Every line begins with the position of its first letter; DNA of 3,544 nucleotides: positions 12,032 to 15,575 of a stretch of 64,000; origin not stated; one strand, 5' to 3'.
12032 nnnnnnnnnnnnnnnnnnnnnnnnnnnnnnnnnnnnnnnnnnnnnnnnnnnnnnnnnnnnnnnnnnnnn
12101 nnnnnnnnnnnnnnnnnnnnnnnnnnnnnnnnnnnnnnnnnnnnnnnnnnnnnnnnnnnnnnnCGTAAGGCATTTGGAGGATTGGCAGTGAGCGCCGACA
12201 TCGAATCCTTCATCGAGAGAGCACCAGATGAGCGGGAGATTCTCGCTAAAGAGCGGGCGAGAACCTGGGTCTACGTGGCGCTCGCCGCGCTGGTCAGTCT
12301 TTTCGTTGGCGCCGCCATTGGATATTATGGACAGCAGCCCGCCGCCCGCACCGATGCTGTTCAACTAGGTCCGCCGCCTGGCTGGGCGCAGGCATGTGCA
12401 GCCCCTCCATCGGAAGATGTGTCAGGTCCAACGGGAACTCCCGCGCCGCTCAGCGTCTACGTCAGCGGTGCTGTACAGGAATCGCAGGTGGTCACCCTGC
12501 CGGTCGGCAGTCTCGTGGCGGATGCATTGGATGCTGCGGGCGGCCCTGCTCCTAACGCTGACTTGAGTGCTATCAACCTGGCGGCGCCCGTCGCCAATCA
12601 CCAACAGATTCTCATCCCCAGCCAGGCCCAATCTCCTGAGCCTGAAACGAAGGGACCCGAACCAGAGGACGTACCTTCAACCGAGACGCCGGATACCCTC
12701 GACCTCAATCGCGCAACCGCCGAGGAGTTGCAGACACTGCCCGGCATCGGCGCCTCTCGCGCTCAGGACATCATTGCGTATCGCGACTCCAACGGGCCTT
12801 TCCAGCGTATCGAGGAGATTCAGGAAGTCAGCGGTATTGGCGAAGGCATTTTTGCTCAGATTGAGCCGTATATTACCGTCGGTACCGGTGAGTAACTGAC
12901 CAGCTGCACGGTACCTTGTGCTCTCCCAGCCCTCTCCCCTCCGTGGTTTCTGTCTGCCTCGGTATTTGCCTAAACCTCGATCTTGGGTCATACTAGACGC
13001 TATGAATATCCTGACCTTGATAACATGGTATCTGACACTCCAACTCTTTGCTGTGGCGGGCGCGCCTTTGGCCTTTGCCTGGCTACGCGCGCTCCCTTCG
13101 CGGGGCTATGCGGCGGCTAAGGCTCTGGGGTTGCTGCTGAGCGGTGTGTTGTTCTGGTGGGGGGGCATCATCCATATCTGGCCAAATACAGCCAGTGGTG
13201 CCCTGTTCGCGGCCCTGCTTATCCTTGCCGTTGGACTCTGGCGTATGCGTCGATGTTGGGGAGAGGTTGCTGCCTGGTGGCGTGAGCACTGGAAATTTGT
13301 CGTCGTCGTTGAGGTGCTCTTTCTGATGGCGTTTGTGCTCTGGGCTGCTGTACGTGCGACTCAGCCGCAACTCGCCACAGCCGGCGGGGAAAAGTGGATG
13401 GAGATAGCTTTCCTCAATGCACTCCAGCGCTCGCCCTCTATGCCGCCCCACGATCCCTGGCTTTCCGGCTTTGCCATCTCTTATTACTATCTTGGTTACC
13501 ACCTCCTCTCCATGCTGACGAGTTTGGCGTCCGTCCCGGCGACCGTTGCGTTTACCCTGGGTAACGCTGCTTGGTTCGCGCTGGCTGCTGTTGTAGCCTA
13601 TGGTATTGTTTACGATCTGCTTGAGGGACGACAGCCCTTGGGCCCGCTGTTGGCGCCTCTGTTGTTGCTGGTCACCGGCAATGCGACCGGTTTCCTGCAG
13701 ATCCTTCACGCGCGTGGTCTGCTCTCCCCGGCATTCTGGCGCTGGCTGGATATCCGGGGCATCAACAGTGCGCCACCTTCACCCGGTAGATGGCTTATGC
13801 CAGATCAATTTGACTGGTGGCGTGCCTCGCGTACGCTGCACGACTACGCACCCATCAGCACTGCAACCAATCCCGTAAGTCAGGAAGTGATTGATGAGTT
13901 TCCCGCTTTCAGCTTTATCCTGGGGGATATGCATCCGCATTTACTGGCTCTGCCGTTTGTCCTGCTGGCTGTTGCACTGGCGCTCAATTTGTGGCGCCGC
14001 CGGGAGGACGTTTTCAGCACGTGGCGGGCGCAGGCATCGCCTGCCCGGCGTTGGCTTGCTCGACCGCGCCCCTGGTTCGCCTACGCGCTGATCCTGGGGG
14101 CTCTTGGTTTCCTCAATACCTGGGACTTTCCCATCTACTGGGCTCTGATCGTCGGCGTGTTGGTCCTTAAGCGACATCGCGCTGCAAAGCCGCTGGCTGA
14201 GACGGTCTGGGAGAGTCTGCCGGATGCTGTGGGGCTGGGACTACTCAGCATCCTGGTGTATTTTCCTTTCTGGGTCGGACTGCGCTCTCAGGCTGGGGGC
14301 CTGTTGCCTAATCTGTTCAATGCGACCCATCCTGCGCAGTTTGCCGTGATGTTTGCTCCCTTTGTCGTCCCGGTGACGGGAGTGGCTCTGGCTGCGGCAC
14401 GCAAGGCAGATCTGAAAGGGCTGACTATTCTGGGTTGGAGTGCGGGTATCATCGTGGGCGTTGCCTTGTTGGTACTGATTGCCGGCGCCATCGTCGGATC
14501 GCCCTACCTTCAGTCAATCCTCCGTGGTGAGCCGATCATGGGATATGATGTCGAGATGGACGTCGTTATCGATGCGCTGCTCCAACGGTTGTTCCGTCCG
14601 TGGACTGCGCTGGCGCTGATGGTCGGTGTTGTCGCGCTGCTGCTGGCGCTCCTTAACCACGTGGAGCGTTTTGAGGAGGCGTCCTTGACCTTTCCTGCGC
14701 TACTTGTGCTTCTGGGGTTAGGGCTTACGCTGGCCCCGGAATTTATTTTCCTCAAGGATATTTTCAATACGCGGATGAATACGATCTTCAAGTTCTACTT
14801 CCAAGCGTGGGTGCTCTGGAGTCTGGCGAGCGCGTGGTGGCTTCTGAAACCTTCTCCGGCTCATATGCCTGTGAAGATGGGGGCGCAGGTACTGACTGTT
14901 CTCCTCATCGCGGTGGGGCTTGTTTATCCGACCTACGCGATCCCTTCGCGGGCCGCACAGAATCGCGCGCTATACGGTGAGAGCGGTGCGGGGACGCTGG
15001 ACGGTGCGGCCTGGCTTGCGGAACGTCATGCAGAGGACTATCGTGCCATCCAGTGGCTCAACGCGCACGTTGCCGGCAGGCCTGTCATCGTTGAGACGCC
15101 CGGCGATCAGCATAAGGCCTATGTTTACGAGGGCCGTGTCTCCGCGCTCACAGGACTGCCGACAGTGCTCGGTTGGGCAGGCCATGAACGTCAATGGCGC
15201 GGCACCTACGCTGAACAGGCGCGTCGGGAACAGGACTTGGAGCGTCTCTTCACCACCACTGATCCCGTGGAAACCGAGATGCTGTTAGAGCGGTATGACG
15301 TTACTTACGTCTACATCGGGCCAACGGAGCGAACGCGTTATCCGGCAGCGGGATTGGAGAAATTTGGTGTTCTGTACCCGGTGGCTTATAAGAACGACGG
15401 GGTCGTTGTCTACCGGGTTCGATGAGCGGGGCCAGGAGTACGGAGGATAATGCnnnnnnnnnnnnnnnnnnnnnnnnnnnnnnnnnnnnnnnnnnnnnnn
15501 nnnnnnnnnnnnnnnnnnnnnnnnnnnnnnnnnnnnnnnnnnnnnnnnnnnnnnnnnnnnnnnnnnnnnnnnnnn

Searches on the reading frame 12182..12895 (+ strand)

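Call 42: search_protein_families(library=pfam, proteins=[window:12182-12895:+], max_evalue=0.00001)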
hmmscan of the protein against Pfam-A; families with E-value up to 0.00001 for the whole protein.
window:12182-12895:+ (237 aa): 4 families
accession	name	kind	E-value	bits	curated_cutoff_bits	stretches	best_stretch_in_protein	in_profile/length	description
PF12836.13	HHH_3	-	1.1e-20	73.9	27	1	173-232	6-65/65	Helix-hairpin-helix motif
PF10531.15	SLBB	-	6.4e-11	42.3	27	1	92-138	2-47/55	SLBB domain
PF00633.29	HHH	-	9.1e-10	38.3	24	1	175-200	5-30/30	Helix-hairpin-helix motif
PF22461.2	SLBB_2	-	6.9e-06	26.5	27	0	92-134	3-47/79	SLBB domain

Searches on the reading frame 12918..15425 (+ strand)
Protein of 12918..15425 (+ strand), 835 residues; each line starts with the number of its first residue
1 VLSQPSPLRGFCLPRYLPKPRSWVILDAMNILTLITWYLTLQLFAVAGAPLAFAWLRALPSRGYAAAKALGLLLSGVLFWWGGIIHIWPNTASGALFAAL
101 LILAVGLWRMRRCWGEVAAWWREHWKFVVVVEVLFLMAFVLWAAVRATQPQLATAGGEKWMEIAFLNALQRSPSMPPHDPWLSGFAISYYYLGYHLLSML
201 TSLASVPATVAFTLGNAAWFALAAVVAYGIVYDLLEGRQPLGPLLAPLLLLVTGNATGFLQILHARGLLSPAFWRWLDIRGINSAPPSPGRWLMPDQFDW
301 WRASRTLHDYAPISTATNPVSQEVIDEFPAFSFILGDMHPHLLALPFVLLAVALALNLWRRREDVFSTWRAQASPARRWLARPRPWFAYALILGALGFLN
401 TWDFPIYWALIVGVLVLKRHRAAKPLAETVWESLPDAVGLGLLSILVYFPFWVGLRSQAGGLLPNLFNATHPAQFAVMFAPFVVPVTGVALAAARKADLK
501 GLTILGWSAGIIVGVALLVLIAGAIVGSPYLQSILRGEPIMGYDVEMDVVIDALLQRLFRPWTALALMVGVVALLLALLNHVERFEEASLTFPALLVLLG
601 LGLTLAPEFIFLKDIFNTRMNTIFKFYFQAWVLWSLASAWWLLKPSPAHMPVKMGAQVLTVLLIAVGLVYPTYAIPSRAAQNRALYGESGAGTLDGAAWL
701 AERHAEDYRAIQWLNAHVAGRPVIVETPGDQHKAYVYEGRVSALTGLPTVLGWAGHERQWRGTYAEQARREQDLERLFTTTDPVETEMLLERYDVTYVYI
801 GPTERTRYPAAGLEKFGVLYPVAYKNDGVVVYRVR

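Call 43: search_protein_families(library=pfam, proteins=[window:12918-15425:+], max_evalue=0.00001)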
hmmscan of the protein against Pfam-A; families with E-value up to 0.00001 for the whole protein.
window:12918-15425:+ (835 aa): 1 family
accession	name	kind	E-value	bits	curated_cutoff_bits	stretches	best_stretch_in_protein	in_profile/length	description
PF10060.15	DUF2298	-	4.4e-107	359.5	27.8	1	75-634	2-488/488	Uncharacterized membrane protein (DUF2298)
